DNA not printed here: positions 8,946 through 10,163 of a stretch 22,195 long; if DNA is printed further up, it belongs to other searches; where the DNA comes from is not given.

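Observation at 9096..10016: Lipoprotein with polysaccharide-lyase-like motifs placed tail-to-tail with the synthase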

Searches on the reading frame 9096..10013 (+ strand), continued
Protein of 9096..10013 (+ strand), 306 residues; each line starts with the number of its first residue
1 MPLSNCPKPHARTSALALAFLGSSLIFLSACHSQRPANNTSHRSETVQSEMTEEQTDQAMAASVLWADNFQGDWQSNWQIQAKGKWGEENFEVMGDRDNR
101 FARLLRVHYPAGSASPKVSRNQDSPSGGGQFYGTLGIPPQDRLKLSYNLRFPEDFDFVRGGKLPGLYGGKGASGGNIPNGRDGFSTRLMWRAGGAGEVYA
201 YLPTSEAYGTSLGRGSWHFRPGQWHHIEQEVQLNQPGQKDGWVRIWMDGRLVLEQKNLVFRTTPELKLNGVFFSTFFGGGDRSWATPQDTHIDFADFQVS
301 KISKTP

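Call 13: find_encoding_contigs(protein=P0011, flank=8000, max_places=2)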
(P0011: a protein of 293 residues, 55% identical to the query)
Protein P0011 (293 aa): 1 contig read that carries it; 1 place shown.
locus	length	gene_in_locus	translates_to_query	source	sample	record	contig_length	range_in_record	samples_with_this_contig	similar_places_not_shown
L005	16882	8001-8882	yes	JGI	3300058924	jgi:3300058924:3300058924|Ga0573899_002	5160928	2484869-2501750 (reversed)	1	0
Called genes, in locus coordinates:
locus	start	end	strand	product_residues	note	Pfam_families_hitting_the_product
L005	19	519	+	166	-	PF01724:DUF29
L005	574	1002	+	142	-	-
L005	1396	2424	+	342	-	PF01699:Na_Ca_ex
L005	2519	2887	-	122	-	-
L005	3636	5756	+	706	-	PF00563:EAL, PF25919:BSH_CusB (faint), PF25876:HH_MFP_RND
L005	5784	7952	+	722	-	PF00535:Glycos_transf_2 (weak), PF13641:Glyco_tranf_2_3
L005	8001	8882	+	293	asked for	PF14099:Polysacc_lyase (weak), PF21294:Polysacc_lyase_14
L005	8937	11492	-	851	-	-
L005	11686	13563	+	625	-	PF07244:POTRA, PF08479:POTRA_2, PF03865:ShlB, PF01103:Omp85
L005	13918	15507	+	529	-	PF02415:Chlam_PMP (faint)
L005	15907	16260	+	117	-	-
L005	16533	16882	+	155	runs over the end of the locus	PF06146:PsiE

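Call 15: find_encoding_contigs(protein=P0014, flank=8000, max_places=1)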
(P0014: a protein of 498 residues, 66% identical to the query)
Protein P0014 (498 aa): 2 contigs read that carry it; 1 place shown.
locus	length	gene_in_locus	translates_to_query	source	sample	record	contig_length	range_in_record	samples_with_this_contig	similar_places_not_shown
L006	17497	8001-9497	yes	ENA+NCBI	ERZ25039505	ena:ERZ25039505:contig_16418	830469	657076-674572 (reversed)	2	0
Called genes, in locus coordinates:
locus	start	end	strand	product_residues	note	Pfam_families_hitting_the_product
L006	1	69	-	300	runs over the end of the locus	PF00126:HTH_1, PF03466:LysR_substrate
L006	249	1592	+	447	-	PF03553:Na_H_antiporter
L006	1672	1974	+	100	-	PF00547:Urease_gamma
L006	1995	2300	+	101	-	PF00699:Urease_beta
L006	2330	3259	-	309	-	PF14099:Polysacc_lyase (faint), PF21294:Polysacc_lyase_14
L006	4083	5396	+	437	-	PF25919:BSH_CusB (faint), PF25876:HH_MFP_RND (weak)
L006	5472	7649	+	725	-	PF13641:Glyco_tranf_2_3, PF13632:Glyco_trans_2_3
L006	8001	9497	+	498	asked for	PF00353:HemolysinCabind, PF21294:Polysacc_lyase_14, PF14099:Polysacc_lyase (faint)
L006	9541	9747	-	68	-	-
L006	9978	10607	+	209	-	PF02798:GST_N, PF13417:GST_N_3, PF13409:GST_N_2, PF00043:GST_C, PF14497:GST_C_3 (weak), PF13410:GST_C_2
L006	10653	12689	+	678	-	PF12439:GDE_N, PF06202:GDE_C, PF22422:MGH1-like_GH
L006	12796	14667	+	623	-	PF13625:Helicase_C_3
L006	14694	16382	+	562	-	PF13625:Helicase_C_3, PF04851:ResIII, PF00176:SNF2-rel_dom (weak), PF00270:DEAD (weak), PF16203:ERCC3_RAD25_C, PF00271:Helicase_C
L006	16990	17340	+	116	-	-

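Call 16: find_encoding_contigs(protein=P0106, flank=8000, max_places=1)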
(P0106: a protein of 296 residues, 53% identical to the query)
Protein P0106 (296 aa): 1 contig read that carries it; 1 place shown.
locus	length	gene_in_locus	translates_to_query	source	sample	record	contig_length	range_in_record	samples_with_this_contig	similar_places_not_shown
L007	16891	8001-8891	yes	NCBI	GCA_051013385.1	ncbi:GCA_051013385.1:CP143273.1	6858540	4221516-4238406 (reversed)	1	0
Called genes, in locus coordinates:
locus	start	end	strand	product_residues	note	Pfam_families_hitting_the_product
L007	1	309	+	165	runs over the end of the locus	-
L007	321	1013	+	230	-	PF00072:Response_reg, PF00486:Trans_reg_C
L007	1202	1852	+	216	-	PF18719:ArlS_N (weak)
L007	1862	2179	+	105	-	PF00512:HisKA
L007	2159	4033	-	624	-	-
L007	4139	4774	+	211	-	PF02798:GST_N, PF13417:GST_N_3, PF13409:GST_N_2, PF00043:GST_C, PF13410:GST_C_2 (weak)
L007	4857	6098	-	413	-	PF01546:Peptidase_M20, PF07687:M20_dimer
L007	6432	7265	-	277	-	PF00378:ECH_1, PF16113:ECH_2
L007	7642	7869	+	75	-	-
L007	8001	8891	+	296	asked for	PF14099:Polysacc_lyase (weak), PF21294:Polysacc_lyase_14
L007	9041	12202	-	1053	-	PF04151:PPC (weak), PF13229:Beta_helix, PF05048:NosD, PF13229:Beta_helix (weak), PF04151:PPC (weak), PF05048:NosD (weak), PF13229:Beta_helix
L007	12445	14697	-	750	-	PF13641:Glyco_tranf_2_3, PF13632:Glyco_trans_2_3, PF12708:Pect-lyase_RHGA_epim (weak)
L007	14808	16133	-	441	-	PF03721:UDPG_MGDP_dh_N, PF00984:UDPG_MGDP_dh, PF03720:UDPG_MGDP_dh_C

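Call 17: find_encoding_contigs(protein=P0076, flank=8000, max_places=1)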
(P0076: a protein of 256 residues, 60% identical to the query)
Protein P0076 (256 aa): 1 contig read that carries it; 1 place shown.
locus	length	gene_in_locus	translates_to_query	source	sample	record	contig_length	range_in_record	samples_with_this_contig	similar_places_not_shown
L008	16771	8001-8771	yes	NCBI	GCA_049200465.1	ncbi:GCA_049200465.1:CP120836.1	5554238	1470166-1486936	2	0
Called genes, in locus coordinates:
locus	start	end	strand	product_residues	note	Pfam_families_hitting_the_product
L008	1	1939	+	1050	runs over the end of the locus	PF13401:AAA_22 (faint), PF13424:TPR_12 (faint), PF20703:nSTAND1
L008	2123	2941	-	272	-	PF02275:CBAH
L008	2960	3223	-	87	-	-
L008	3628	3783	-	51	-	-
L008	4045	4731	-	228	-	PF02469:Fasciclin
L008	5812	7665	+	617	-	PF06480:FtsH_ext, PF06068:TIP49 (faint), PF00004:AAA, PF07728:AAA_5 (weak), PF17862:AAA_lid_3, PF01434:Peptidase_M41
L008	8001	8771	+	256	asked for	PF14099:Polysacc_lyase (weak), PF21294:Polysacc_lyase_14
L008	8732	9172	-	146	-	-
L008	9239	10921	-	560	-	PF00535:Glycos_transf_2 (weak), PF13641:Glyco_tranf_2_3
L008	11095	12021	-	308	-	PF25876:HH_MFP_RND (weak)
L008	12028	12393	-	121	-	-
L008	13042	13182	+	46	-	PF00468:Ribosomal_L34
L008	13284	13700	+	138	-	PF00825:Ribonuclease_P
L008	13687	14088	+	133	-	PF03703:bPH_2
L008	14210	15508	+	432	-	PF02096:60KD_IMP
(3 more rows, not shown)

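Call 18: find_encoding_contigs(protein=P0115, flank=8000, max_places=1)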
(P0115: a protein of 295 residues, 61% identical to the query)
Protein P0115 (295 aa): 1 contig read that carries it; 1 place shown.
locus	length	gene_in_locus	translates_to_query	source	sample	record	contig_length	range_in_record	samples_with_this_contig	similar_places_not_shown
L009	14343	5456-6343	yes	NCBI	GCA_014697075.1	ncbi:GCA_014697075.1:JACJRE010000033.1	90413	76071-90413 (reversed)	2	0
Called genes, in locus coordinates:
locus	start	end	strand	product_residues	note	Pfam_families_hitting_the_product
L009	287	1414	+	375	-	PF01075:Glyco_transf_9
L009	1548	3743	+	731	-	PF13428:TPR_14 (faint), PF07719:TPR_2 (faint), PF13174:TPR_6 (faint), PF13181:TPR_8 (faint), PF01464:SLT, PF27553:SLT_superhelical (weak)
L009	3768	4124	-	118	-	-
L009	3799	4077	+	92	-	-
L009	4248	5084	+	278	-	PF00902:TatC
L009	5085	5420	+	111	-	PF01588:tRNA_bind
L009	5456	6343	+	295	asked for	PF21294:Polysacc_lyase_14, PF14099:Polysacc_lyase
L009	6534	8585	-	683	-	PF00535:Glycos_transf_2 (faint), PF13641:Glyco_tranf_2_3, PF13632:Glyco_trans_2_3, PF12708:Pect-lyase_RHGA_epim (weak)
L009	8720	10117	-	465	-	PF25919:BSH_CusB (faint), PF25917:BSH_RND (faint), PF25973:BSH_CzcB (faint), PF25876:HH_MFP_RND (weak)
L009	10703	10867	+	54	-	-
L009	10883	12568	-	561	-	PF00361:Proton_antipo_M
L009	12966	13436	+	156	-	PF04134:DCC1-like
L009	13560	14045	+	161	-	-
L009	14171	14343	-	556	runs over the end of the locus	PF00849:PseudoU_synth_2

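Call 33: find_related_loci(query=A1, collection=genome_contigs, flank=10000)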
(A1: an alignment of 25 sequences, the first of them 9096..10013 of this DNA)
Query A1 (306 aa) in genome_contigs; peptide patterns used: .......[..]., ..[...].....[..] (x = any residue, [..] = any of these).
591 stretches matched a pattern; 550 encode a relative of the query (tblastn E <= 1e-3); the best 80 are kept; 80 distinct loci.
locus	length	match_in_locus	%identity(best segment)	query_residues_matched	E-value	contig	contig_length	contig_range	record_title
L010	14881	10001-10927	61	1-305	3e-129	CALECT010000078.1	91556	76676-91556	MAG: uncultured Pseudanabaenaceae cyanobacterium isolate R2_Bin_Bin_165_1 genome assembly, contig: c_000001190597, whole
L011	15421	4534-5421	60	1-300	9e-123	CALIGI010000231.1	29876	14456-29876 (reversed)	MAG: uncultured Pseudanabaenaceae cyanobacterium isolate R3_Bin_Bin_111_1 genome assembly, contig: c_000001452514, whole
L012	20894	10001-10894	59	8-305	2e-116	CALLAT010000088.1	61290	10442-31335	MAG: uncultured Pseudanabaenaceae cyanobacterium isolate L2_Bin_MAXBIN__098_sub_1 genome assembly, contig: c_00000264564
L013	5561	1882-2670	63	36-299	4e-114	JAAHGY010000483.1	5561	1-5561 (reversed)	MAG: Cyanothece sp. SIO2G6 2G6_NODE_483, whole genome shotgun sequence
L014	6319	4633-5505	57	11-304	5e-112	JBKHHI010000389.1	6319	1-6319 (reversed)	MAG: Coleofasciculus sp. isolate D1M07_1 NODE_11562_length_6319_cov_16.068327, whole genome shotgun sequence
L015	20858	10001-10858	58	16-304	2e-111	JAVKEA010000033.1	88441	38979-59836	MAG: Coleofasciculus sp. E2-BRE-01 k141_45521, whole genome shotgun sequence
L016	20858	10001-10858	58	16-304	6e-111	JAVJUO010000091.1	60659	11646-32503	MAG: Coleofasciculus sp. C1-SOL-03 k141_1455, whole genome shotgun sequence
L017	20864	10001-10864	57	16-306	1e-110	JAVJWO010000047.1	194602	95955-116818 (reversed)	MAG: Coleofasciculus chthonoplastes F2-STO-03 k141_55007, whole genome shotgun sequence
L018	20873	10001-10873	55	11-304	2e-110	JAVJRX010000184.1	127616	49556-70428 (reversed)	MAG: Coleofasciculus sp. G1-WW12-02 k141_39100, whole genome shotgun sequence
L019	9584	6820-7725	55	2-304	2e-110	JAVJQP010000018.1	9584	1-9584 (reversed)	MAG: Coleofasciculus sp. D1-CHI-01 k141_31421, whole genome shotgun sequence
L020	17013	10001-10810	60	36-305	9e-110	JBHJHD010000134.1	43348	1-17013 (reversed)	MAG: Elainellaceae cyanobacterium isolate sb_S3C1527_1 S3Ck141_320428, whole genome shotgun sequence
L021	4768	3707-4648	53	6-304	5e-110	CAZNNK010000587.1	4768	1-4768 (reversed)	MAG TPA_asm: uncultured Coleofasciculus sp. isolate binchicken_co15_51 genome assembly, contig: NODE_18160_length_4768_c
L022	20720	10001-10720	66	63-304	9e-109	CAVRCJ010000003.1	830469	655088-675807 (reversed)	MAG: uncultured cyanobacterium isolate MFD03250.bin.1.159 genome assembly, contig: contig_16418, whole genome shotgun se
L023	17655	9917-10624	67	63-300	7e-108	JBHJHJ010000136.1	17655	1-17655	MAG: Elainellaceae cyanobacterium isolate sb_S12C1138 S12Ck141_38606, whole genome shotgun sequence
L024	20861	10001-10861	55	7-301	2e-107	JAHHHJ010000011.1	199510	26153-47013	MAG: Kastovskya adunca ATA6-11-RM4 scaffold_61_c1, whole genome shotgun sequence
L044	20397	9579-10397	55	24-300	5e-101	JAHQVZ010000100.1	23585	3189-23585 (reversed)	MAG: Leptolyngbyaceae cyanobacterium MAG.088 Posi_088-P23003, whole genome shotgun sequence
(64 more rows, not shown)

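Call 37: search_protein_families(library=ncbifam, proteins=[L007:14808-16130:-, L007:9041-12199:-, L005:8937-11489:-, L005:3636-5753:+], max_evalue=0.001)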
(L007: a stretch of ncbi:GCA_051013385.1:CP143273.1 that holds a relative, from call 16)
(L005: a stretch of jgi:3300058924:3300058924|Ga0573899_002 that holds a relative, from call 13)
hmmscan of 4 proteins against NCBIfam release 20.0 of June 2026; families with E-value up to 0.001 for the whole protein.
L007:14808-16130:- (440 aa): 7 families
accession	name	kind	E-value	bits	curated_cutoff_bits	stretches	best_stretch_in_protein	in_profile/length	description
TIGR03026.1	NDP-sugDHase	subfamily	2.1e-114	382.5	189.8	1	1-406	2-395/413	nucleotide sugar dehydrogenase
NF041297.1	UDPGDh_AglM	equivalog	3e-84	283.4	670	1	2-361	3-364/429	UDP-glucose 6-dehydrogenase AglM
NF047673.2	TeichurnBiosyTuaD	equivalog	1.5e-71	241.8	700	1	2-390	4-387/439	UDP-glucose 6-dehydrogenase TuaD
NF040825.1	UDPMaNacDH_Arch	equivalog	2.1e-50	171.8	750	1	1-356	2-352/418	UDP-N-acetyl-D-mannosamine dehydrogenase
NF008286.0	PRK11064.1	equivalog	4.9e-40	137.4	459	1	2-403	6-400/420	UDP-N-acetyl-D-mannosamine dehydrogenase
NF011631.0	PRK15057.1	equivalog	6.8e-35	120.9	757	1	2-372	3-356/388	UDP-glucose 6-dehydrogenase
NF011729.0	PRK15182.1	equivalog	5.1e-17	61.7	592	1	2-359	9-361/425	Vi polysaccharide biosynthesis UDP-N-acetylglucosamine C-6 dehydrogenase TviB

L007:9041-12199:- (1052 aa): 2 families
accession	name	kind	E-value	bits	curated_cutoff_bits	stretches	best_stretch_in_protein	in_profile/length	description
TIGR03804.1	para_beta_helix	repeat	7.4e-16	57.6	19.45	2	364-401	7-43/44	parallel beta-helix repeat protein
NF038177.1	epimerase_AlgG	equivalog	7.7e-05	21.5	700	1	272-408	296-423/519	mannuronan 5-epimerase AlgG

L005:8937-11489:- (850 aa): 1 family
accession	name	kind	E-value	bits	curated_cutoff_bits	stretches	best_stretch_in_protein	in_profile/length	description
TIGR01901.1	adhes_NPXG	domain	2.5e-23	81.8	29.1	1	63-140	1-77/79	filamentous hemagglutinin N-terminal domain-containing protein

L005:3636-5753:+ (706 aa): 24 families
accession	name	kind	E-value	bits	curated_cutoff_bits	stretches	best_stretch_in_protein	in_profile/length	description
NF045675.1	PhdiestaseDibA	equivalog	7.9e-32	110.4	980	1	15-246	381-618/623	phosphodiesterase DibA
NF008807.1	PRK11829.1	equivalog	3.3e-28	98.2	733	1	3-249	407-658/670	biofilm formation regulator HmsP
NF007474.0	PRK10060.1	equivalog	9.7e-28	96.7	782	1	18-248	415-649/663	cyclic di-GMP phosphodiesterase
NF052458.1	PhdiestGepA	equivalog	7e-27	93.9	1200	1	4-250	584-838/840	phosphodiesterase GepA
NF007298.0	PRK09776.1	equivalog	1.4e-25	89.4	1135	1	39-245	888-1098/1111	diguanylate cyclase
NF008467.0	PRK11359.1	equivalog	2.8e-22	78.5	857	1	18-247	551-786/800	oxygen-sensing cyclic-di-GMP phosphodiesterase DosP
NF045673.1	c-di-GMPRcptLapD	equivalog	5.5e-22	77.8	1020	1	18-245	419-646/647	cyclic di-GMP receptor LapD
NF052596.1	RR_EAL_PvrR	equivalog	1.3e-19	70.2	580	1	14-250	145-386/398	response regulator cyclic di-GMP phosphodiesterase PvrR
NF053781.1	cdiGMPphdstlr2612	equivalog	3.4e-19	68.1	1600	1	18-250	1022-1262/1268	Tlr1612 family c-di-GMP phosphodiesterase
NF008281.1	PRK11059.1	equivalog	7.1e-18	64.2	663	1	21-244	406-630/633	RNase E specificity factor CsrD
TIGR01730.1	RND_mfp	subfamily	1.3e-15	57.2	94.9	2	548-638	121-212/322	efflux RND transporter periplasmic adaptor subunit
TIGR00999.1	8a0102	subfamily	2.2e-15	56.5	319.3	2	513-638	58-169/271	CzcB/NccB family metal efflux transporter periplasmic adaptor subunit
TIGR00998.1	8a0101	subfamily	2.3e-15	56.4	390.8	1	392-637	79-282/334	EmrA/EmrK family multidrug efflux transporter periplasmic adaptor subunit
NF007839.0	PRK10551.1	equivalog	7.4e-14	51.2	461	1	19-248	271-505/518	cyclic di-GMP phosphodiesterase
NF052265.1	EAL_dom_RimA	equivalog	2.4e-10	40.1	430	1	28-244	20-234/248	S6 modification regulatory phosphodiesterase RimA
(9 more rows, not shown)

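Call 38: search_solved_structures(query=L007:9041-12199:-, max_evalue=0.01)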
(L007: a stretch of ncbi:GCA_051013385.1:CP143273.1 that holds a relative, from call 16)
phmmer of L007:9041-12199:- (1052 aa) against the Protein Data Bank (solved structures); distinct sequences matched with E-value up to 0.01: 8.
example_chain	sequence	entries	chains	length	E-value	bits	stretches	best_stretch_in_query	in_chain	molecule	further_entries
2pyg_A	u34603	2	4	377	3.8e-40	141.1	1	141-504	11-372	Poly(beta-D-mannuronate) C5 epimerase 4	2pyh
5lw3_A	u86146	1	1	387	2.6e-39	138.4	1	141-511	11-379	Poly(beta-D-mannuronate) C5 epimerase 6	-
8xfq_A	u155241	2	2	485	2.6e-23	85.4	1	143-480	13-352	mannuronan 5-epimerase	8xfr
8ja4_A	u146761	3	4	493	2.8e-23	85.3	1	143-480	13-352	mannuronan 5-epimerase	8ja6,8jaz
4ozz_A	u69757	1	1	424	0.00059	21.3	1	271-409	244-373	Poly(beta-D-mannuronate) C5 epimerase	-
4ozy_A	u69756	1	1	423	0.00059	21.3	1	271-409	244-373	Poly(beta-D-mannuronate) C5 epimerase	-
4nk6_A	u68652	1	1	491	0.00078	20.9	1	271-409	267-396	Poly(beta-D-mannuronate) C5 epimerase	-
4nk8_A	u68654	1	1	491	0.0054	18.1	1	272-409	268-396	Poly(beta-D-mannuronate) C5 epimerase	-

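Call 39: search_solved_structures(query=L007:14808-16130:-, max_evalue=1e-10)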
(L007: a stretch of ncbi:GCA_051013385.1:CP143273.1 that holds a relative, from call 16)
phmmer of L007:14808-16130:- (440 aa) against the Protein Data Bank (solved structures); distinct sequences matched with E-value up to 1e-10: 30.
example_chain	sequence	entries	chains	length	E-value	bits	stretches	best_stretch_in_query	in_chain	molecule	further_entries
1mfz_A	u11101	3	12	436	1.1e-117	396.8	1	1-409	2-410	GDP-mannose 6-dehydrogenase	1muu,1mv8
3vtf_A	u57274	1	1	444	1e-71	245.3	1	3-372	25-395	UDP-glucose 6-dehydrogenase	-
3gg2_A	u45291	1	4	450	5.3e-63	216.6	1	2-368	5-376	Sugar dehydrogenase, UDP-glucose/GDP-mannose dehydrogenase family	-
4a7p_A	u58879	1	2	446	1.9e-55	191.7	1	1-371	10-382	UDP-GLUCOSE DEHYDROGENASE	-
2y0e_A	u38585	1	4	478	3.6e-52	181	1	3-402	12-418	UDP-GLUCOSE DEHYDROGENASE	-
2y0c_A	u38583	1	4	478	6.2e-51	176.9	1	3-402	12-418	UDP-GLUCOSE DEHYDROGENASE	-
2y0d_A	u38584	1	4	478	6.2e-51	176.9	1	3-402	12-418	UDP-GLUCOSE DEHYDROGENASE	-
4r16_A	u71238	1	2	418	1.3e-41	146.1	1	1-355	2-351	418aa long hypothetical UDP-N-acetyl-D-mannosaminuronic acid dehydrogenase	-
3phl_A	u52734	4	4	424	2.3e-34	122.2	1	2-365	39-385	UDP-glucose 6-dehydrogenase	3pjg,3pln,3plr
3pid_A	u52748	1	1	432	2.5e-34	122.2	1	2-365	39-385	UDP-glucose 6-dehydrogenase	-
2o3j_A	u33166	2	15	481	3.1e-33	118.6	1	2-365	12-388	UDP-glucose 6-dehydrogenase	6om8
9ou8_A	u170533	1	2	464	2.2e-31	112.5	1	3-362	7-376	UDP-glucose 6-dehydrogenase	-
4xr9_A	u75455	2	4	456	3.8e-31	111.7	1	2-354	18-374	CalS8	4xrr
5w4x_A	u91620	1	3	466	6e-31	111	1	3-362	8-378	UDP-glucose 6-dehydrogenase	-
2q3e_A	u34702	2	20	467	6e-31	111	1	3-362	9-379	UDP-glucose 6-dehydrogenase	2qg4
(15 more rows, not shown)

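Call 45: search_dna_similar(query=window:9096-10013:+, collection=plasmids, mode=protein, max_rows=25)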
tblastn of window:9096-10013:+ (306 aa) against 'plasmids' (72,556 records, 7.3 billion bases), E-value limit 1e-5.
Records with a match: 4; places in all: 4; records where one place covers at least 80% of the query: 0.
Best place of each record, by identity: <60% 4.
By first word of the organism name: Halorussus 3; Chondrocystis 1.
By predicted mobility (MOB-suite, as given by PLSDB): non-mobilizable 4.
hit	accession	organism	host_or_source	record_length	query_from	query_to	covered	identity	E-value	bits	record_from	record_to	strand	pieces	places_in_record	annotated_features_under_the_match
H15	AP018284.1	Chondrocystis sp. NIES-4102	-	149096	73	300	75%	30.0%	5e-18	92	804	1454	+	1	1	hypothetical protein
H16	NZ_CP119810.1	Halorussus caseinilyticus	cell culture,coastal saline-alkali land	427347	129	306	58%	27.6%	3e-10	68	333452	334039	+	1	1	polysaccharide lyase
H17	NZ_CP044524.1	Halorussus halophilus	pure culture,marine solar saltern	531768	174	300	42%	34.0%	8e-7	58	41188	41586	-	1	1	hypothetical protein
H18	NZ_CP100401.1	Halorussus aquaticus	cell culture,saline soil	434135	136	294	52%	27.2%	5e-6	56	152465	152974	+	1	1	polysaccharide lyase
